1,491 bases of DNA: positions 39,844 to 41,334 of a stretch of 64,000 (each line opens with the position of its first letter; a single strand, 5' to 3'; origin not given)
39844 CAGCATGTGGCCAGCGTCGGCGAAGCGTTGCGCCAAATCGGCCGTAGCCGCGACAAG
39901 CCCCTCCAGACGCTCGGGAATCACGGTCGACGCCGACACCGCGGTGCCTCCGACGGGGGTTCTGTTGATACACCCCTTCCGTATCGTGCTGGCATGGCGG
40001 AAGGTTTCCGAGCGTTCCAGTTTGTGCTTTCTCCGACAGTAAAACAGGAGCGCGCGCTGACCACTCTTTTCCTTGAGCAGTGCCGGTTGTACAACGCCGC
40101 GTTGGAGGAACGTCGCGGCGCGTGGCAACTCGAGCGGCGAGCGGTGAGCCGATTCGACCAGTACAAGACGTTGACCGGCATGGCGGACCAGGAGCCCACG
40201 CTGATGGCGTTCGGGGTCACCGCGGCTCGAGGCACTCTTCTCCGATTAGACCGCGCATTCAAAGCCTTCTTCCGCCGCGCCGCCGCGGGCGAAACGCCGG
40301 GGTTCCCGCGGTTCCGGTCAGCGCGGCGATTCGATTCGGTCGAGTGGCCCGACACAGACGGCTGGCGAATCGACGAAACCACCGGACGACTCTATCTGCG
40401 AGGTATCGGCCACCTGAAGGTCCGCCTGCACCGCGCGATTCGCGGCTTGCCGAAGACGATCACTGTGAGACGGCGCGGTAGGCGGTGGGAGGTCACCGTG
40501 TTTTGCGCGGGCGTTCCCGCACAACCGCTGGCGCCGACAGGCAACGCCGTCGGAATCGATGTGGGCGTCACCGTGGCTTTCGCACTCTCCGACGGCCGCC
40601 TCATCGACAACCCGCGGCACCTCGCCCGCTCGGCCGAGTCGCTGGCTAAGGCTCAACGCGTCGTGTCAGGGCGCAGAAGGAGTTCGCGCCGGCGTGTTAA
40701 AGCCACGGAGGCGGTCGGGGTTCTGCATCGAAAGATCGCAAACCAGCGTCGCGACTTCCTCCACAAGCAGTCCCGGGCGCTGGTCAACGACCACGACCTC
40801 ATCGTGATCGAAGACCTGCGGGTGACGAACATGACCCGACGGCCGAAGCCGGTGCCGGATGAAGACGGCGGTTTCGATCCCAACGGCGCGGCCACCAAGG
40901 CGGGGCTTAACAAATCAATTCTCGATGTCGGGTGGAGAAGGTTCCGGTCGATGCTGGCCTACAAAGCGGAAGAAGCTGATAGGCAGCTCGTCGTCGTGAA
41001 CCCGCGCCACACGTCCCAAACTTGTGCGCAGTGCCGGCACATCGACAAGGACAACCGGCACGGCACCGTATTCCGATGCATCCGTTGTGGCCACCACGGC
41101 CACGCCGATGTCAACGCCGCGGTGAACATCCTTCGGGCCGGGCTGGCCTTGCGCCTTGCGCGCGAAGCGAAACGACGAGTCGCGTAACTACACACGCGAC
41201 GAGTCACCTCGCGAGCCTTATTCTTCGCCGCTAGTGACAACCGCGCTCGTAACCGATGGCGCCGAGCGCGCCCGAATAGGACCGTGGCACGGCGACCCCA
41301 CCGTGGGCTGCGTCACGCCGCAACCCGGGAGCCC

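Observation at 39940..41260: Solo, apparently intact TnpB element 54 bp from the cca start, inside the conserved ori-proximal synteny block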

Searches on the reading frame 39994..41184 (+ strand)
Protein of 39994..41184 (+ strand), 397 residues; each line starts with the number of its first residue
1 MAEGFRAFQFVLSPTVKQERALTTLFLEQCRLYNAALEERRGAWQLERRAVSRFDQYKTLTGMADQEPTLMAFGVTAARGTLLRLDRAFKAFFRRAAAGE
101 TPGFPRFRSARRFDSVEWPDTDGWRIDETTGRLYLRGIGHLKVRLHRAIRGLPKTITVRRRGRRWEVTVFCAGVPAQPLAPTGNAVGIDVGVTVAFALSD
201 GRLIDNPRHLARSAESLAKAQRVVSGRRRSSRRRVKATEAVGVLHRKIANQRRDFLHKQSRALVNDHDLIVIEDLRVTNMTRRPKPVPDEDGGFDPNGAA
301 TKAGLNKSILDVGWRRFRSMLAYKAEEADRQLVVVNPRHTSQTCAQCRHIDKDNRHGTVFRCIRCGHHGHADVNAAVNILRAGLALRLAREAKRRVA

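Call 4: search_protein_families(library=pfam, proteins=[window:39994-41184:+], max_evalue=0.01)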
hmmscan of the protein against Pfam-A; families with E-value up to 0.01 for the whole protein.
window:39994-41184:+ (397 aa): 3 families
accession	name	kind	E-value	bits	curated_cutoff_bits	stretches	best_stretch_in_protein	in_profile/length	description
PF01385.25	OrfB_IS605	-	3.3e-25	89.1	30.5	1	177-282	10-118/120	Probable transposase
PF07282.18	Cas12f1-like_TNB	-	1.3e-23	83.3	26.3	1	314-379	1-60/60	Cas12f1-like, TNB domain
PF12323.14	HTH_OrfB_IS605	-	0.0014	18.5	21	1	6-47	4-45/47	Helix-turn-helix domain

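Call 6: find_homologous_proteins(query=window:39994-41184:+)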
Query window:39994-41184:+ (397 aa): 4148 proteins with E <= 0.001 among 8000 candidates; the best 120 are listed.
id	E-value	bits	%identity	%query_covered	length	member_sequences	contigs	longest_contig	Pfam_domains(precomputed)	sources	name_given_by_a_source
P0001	4.2e-263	890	100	100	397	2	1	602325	PF01385.26,PF07282.19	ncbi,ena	-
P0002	1.5e-204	697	79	100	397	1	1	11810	PF01385.26,PF07282.19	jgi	jgi:putative transposase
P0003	6.3e-203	692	77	100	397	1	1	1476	PF01385.26,PF07282.19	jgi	jgi:putative transposase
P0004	3.7e-199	680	76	100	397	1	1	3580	PF01385.26,PF07282.19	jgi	jgi:putative transposase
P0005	5.1e-194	663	74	99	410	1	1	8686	PF01385.26,PF07282.19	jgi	jgi:putative transposase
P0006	1.4e-190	651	76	95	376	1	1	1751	PF01385.26,PF07282.19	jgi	jgi:putative transposase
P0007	3.6e-189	647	72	99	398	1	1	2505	PF01385.26,PF07282.19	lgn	-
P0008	2.6e-182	624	71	97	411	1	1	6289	PF01385.26,PF07282.19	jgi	jgi:putative transposase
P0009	1.4e-179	615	70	99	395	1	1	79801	PF01385.26,PF07282.19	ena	-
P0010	1.3e-176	605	85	83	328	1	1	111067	PF01385.26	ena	-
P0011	1.5e-176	605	73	95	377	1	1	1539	PF01385.26,PF07282.19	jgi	jgi:putative transposase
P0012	7.0e-176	603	71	97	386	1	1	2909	PF01385.26,PF07282.19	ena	-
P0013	8.9e-176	603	70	97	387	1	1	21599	PF01385.26,PF07282.19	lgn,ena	-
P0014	1.1e-175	602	68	97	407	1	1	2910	PF01385.26,PF07282.19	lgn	-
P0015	2.2e-172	591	68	97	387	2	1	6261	PF01385.26,PF07282.19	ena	-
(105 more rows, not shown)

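Call 8: search_protein_families(library=ncbifam, proteins=[window:39994-41184:+], max_evalue=0.001)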
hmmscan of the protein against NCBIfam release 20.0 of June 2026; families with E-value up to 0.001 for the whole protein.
window:39994-41184:+ (397 aa): 7 families
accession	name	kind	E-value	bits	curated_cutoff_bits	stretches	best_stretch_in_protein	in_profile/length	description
NF040570.1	guided_TnpB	subfamily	2.5e-79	267.4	100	1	9-381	2-388/389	RNA-guided endonuclease TnpB family protein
NF038281.1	IS200_TnpB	exception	1e-64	218.9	425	2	6-283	2-275/360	IS200/IS605 family element RNA-guided endonuclease TnpB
NF038192.1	V_cas_c2c8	exception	1.1e-48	166.5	350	1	77-354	154-457/457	type V CRISPR-associated protein C2c8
NF038280.1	IS607_TnpB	exception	1.7e-35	122.8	350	1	98-380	107-389/431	IS607 family element RNA-guided endonuclease TnpB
NF049972.1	CRISPR_Cas12f2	exception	2e-19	69.8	450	1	184-384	327-520/524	type V CRISPR-associated effector Cas12f2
TIGR01766.2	TIGR01766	domain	1.2e-11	45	32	1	304-341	45-82/82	IS200/IS605 family accessory protein TnpB-related protein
NF045604.1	cas_Cas12e_CasX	equivalog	4.6e-06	25.2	200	1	360-383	862-885/886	type V CRISPR RNA-guided endonuclease Cas12e/CasX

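Call 10: find_encoding_contigs(protein=P0001, flank=10000, max_places=4)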
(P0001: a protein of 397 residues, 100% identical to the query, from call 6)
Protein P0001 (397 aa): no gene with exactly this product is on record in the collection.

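Call 11: find_encoding_contigs(protein=P0010, flank=10000, max_places=3)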
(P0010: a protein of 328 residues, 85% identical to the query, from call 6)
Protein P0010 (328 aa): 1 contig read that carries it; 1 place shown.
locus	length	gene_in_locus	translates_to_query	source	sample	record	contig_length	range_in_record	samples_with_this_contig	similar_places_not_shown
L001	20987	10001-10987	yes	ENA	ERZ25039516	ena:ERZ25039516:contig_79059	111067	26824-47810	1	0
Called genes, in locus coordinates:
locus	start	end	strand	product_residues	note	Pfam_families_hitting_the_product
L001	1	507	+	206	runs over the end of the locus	-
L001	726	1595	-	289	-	-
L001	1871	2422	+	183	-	PF07994:NAD_binding_5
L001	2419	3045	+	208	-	PF07994:NAD_binding_5, PF01658:Inos-1-P_synth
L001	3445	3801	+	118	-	-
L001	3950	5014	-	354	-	PF16655:PhoD_N, PF09423:PhoD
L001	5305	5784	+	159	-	PF08241:Methyltransf_11, PF08242:Methyltransf_12 (weak), PF13649:Methyltransf_25, PF13847:Methyltransf_31 (weak)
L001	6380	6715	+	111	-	PF21863:HTH_67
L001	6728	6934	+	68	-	-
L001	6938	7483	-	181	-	PF00291:PALP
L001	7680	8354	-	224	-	-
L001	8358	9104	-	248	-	PF01966:HD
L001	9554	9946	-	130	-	PF01743:PolyA_pol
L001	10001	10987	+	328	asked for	PF01385:OrfB_IS605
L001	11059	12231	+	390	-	-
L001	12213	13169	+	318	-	-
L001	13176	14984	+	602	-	PF03023:MurJ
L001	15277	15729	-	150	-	-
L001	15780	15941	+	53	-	-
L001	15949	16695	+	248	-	-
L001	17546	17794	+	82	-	PF08281:Sigma70_r4_2, PF04545:Sigma70_r4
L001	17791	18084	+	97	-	-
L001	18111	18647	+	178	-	-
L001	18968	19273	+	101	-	-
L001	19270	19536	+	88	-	PF00890:FAD_binding_2 (weak), PF07992:Pyr_redox_2, PF12831:FAD_oxidored (weak)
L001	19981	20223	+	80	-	PF07992:Pyr_redox_2 (weak)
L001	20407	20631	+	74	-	PF00085:Thioredoxin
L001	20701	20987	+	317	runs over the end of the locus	PF01471:PG_binding_1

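Call 12: find_encoding_contigs(protein=P0002, flank=10000, max_places=3)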
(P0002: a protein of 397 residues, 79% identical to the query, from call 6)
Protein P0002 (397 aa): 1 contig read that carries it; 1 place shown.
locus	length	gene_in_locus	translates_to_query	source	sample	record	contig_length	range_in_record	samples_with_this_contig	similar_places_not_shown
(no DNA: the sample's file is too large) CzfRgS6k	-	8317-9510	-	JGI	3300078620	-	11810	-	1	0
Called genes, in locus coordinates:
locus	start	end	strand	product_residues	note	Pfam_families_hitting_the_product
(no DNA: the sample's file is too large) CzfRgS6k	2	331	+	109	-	?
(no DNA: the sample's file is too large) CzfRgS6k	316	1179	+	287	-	PF00730:HhH-GPD, PF00633:HHH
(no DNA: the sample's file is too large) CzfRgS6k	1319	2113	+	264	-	PF12706:Lactamase_B_2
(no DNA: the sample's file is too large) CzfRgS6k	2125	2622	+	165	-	PF01613:Flavin_Reduct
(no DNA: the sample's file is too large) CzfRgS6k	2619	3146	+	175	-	PF00908:dTDP_sugar_isom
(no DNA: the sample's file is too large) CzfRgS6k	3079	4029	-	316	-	PF13476:AAA_23 (weak), PF00005:ABC_tran, PF13304:AAA_21 (faint)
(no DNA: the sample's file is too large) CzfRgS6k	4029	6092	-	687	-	PF03137:OATP (faint), PF07690:MFS_1, PF00005:ABC_tran, PF13304:AAA_21 (faint)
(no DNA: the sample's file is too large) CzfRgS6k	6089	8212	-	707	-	PF02653:BPD_transp_2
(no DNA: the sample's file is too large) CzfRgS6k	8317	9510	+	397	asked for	PF01385:OrfB_IS605, PF07282:Cas12f1-like_TNB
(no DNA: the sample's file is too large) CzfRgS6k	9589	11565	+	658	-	-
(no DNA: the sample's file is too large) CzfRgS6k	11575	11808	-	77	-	?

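Call 13: find_encoding_contigs(protein=P0009, flank=10000, max_places=3)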
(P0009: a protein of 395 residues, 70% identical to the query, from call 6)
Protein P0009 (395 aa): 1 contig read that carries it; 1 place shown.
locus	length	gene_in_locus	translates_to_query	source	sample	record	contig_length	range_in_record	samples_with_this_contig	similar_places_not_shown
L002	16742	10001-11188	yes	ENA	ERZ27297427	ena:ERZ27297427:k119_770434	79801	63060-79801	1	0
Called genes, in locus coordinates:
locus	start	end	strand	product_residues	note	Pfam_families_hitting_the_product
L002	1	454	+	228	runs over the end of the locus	PF00227:Proteasome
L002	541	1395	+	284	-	PF00583:Acetyltransf_1, PF13302:Acetyltransf_3, PF13508:Acetyltransf_7 (faint), PF13523:Acetyltransf_8 (faint), PF13302:Acetyltransf_3, PF00583:Acetyltransf_1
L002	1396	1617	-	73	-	PF20068:Amphi-Trp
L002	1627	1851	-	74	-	PF09413:DUF2007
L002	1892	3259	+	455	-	PF03136:Pup_ligase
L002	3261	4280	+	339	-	PF12982:DUF3866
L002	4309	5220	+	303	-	PF13280:WYL, PF25583:WCX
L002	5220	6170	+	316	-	PF19187:HTH_PafC, PF13280:WYL, PF25583:WCX (weak)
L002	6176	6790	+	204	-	PF10502:Peptidase_S26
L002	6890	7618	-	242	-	PF03009:GDPD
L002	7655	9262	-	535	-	PF00512:HisKA, PF02518:HATPase_c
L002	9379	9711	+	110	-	-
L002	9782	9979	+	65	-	-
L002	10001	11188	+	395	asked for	PF01385:OrfB_IS605, PF07282:Cas12f1-like_TNB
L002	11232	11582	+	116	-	PF02416:TatA_B_E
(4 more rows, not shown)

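Call 18: find_related_loci(query=window:39994-41184:+, collection=genome_contigs, flank=5000)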
Query window:39994-41184:+ (397 aa) in genome_contigs; peptide patterns used: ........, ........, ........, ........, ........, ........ (x = any residue, [..] = any of these).
158 stretches matched a pattern; 77 encode a relative of the query (tblastn E <= 1e-3); 77 distinct loci.
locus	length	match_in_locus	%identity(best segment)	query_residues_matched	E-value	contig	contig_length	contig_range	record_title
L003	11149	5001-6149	56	6-388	1e-140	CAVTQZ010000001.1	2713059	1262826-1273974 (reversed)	MAG: uncultured Acidimicrobiaceae bacterium isolate MFD09603.bin.1.273 genome assembly, contig: contig_13741, whole geno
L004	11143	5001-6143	58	6-387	2e-139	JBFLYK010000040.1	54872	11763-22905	MAG: Actinomycetota bacterium isolate MAG083 MAG083_40, whole genome shotgun sequence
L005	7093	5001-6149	53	6-385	3e-127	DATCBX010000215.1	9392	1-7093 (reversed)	MAG TPA_asm: Acidimicrobiales bacterium isolate SMAG_U7684 k141_458054, whole genome shotgun sequence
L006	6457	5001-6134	49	6-380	2e-114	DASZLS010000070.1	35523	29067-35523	MAG TPA_asm: Acidimicrobiales bacterium isolate SMAG_U5871 k141_4785524, whole genome shotgun sequence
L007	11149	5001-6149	46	6-381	4e-99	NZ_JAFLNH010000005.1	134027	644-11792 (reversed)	Mycobacterium sp. SM1 contig5, whole genome shotgun sequence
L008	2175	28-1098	41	32-387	8e-80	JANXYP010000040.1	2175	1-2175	MAG: Chloroflexi bacterium isolate GL140_3_metabat_63 GL140_3_k141_627156, whole genome shotgun sequence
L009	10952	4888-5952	40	6-380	3e-77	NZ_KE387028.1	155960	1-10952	Calidithermus chliarophilus DSM 9957 MeichDRAFT_MCF.8, whole genome shotgun sequence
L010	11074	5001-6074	39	5-380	8e-77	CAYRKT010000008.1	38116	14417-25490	MAG TPA_asm: uncultured Synergistia bacterium isolate binchicken_co170_59 genome assembly, contig: NODE_294_length_38116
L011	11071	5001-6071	39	6-380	8e-76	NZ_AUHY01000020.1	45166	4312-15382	Meiothermus rufus DSM 22234 G552DRAFT_scaffold00018.18_C, whole genome shotgun sequence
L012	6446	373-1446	38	5-380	1e-73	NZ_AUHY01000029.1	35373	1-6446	Meiothermus rufus DSM 22234 G552DRAFT_scaffold00027.27_C, whole genome shotgun sequence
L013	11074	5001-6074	40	5-380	1e-73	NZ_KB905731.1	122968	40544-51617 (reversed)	Thermus scotoductus DSM 8553 F604DRAFT_scaffold00003.3, whole genome shotgun sequence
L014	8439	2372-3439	39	5-380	4e-73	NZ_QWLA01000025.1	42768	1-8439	Calidithermus roseus strain NBRC 110900 contig_25, whole genome shotgun sequence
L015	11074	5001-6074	40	5-380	5e-73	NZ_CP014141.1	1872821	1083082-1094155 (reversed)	Thermus parvatiensis strain RL chromosome, complete genome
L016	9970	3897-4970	40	5-380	5e-73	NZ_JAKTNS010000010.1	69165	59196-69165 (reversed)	Thermus thalpophilus strain SYSU G00506 NODE_10_length_69165_cov_645.861_ID_2888, whole genome shotgun sequence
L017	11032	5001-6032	38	27-380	3e-69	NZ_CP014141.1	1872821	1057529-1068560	Thermus parvatiensis strain RL chromosome, complete genome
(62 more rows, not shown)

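Call 19: find_related_loci(query=window:39994-41184:+, collection=metagenome_contigs, flank=5000)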
Query window:39994-41184:+ (397 aa) in metagenome_contigs; peptide patterns used: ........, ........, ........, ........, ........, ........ (x = any residue, [..] = any of these).
230 stretches matched a pattern; 126 encode a relative of the query (tblastn E <= 1e-3); the best 80 are kept; 80 distinct loci.
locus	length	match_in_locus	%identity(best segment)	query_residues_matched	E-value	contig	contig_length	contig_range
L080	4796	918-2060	53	6-383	5e-128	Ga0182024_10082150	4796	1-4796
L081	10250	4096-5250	40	27-383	6e-86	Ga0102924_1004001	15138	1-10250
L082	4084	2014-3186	40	27-389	2e-85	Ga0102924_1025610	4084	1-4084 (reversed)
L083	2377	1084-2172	41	5-385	4e-87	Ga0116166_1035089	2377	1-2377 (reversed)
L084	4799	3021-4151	47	6-385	4e-81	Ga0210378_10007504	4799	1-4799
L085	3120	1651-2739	39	5-385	1e-80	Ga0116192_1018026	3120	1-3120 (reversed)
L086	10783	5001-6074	37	5-380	2e-79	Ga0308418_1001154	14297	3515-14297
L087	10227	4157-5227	40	6-380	2e-78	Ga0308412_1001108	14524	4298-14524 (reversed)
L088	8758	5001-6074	39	6-380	2e-78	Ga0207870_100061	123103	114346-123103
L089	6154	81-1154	40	6-380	9e-78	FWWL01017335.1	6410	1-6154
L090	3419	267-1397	45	6-385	4e-78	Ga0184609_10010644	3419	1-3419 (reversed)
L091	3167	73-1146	40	6-380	2e-78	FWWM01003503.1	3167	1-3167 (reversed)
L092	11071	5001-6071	39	6-380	6e-77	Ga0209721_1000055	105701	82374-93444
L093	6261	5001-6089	41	6-385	5e-77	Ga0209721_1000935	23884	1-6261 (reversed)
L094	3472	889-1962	39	5-380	2e-77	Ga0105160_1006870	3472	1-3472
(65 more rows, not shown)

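Call 24: find_encoding_contigs(protein=P0004, flank=5000, max_places=2)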
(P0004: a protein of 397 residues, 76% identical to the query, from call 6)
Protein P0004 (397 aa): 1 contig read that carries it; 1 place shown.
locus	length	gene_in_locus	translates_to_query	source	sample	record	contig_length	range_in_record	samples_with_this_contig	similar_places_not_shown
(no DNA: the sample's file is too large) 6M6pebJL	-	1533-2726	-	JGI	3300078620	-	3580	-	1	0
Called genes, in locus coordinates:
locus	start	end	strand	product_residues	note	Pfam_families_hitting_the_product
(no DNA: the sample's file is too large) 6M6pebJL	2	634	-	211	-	?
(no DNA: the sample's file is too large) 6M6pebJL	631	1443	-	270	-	PF00378:ECH_1, PF16113:ECH_2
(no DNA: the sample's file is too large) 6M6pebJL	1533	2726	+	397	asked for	PF01385:OrfB_IS605, PF07282:Cas12f1-like_TNB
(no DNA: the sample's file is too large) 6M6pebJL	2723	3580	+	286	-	?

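Call 25: find_encoding_contigs(protein=P0005, flank=5000, max_places=2)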
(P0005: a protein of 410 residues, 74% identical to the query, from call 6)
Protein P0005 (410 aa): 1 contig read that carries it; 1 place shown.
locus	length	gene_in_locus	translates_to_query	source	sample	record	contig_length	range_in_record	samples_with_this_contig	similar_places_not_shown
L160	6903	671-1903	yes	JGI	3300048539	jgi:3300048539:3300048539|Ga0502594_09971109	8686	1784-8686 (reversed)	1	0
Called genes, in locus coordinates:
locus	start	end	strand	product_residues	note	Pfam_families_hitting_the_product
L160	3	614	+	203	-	?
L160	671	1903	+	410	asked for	PF01385:OrfB_IS605, PF07282:Cas12f1-like_TNB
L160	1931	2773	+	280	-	PF01828:Peptidase_A4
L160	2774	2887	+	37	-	-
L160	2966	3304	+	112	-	PF09348:DUF1990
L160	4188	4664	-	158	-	PF01668:SmpB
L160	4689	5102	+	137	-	PF14464:Prok-JAB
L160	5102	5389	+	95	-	PF02597:ThiS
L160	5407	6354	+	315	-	PF00291:PALP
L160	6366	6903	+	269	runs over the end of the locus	PF01177:Asp_Glu_race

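Call 26: find_encoding_contigs(protein=P0013, flank=5000, max_places=2)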
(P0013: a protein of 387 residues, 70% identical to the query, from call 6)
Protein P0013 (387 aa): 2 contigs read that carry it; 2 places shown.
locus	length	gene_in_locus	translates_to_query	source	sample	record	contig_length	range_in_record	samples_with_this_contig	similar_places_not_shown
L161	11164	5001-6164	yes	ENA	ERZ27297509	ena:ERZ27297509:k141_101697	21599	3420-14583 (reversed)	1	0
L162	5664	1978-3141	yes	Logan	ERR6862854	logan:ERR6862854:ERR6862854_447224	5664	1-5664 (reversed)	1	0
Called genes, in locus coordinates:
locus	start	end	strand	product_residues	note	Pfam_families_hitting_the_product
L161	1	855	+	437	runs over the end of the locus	PF00009:GTP_EFTU, PF01926:MMR_HSR1, PF02421:FeoB_N, PF04548:AIG1, PF01926:MMR_HSR1, PF02421:FeoB_N, PF00009:GTP_EFTU, PF14714:KH_dom-like, +7 more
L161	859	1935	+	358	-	PF07228:SpoIIE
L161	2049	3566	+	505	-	PF01039:Carboxyl_trans, PF03255:ACCA (weak)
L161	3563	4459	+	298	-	PF00682:HMGL-like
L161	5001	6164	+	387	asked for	PF01385:OrfB_IS605, PF07282:Cas12f1-like_TNB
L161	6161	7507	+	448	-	PF00815:Histidinol_dh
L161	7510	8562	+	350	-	PF00155:Aminotran_1_2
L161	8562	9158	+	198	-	PF00475:IGPD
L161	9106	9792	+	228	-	PF00117:GATase, PF01174:SNO (weak)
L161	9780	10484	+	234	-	PF00977:His_biosynth, PF01791:DeoC (faint)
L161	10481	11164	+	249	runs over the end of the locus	PF00977:His_biosynth, PF01207:Dus (faint)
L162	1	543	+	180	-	?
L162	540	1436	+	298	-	PF00682:HMGL-like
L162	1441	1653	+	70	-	-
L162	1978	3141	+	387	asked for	PF01385:OrfB_IS605, PF07282:Cas12f1-like_TNB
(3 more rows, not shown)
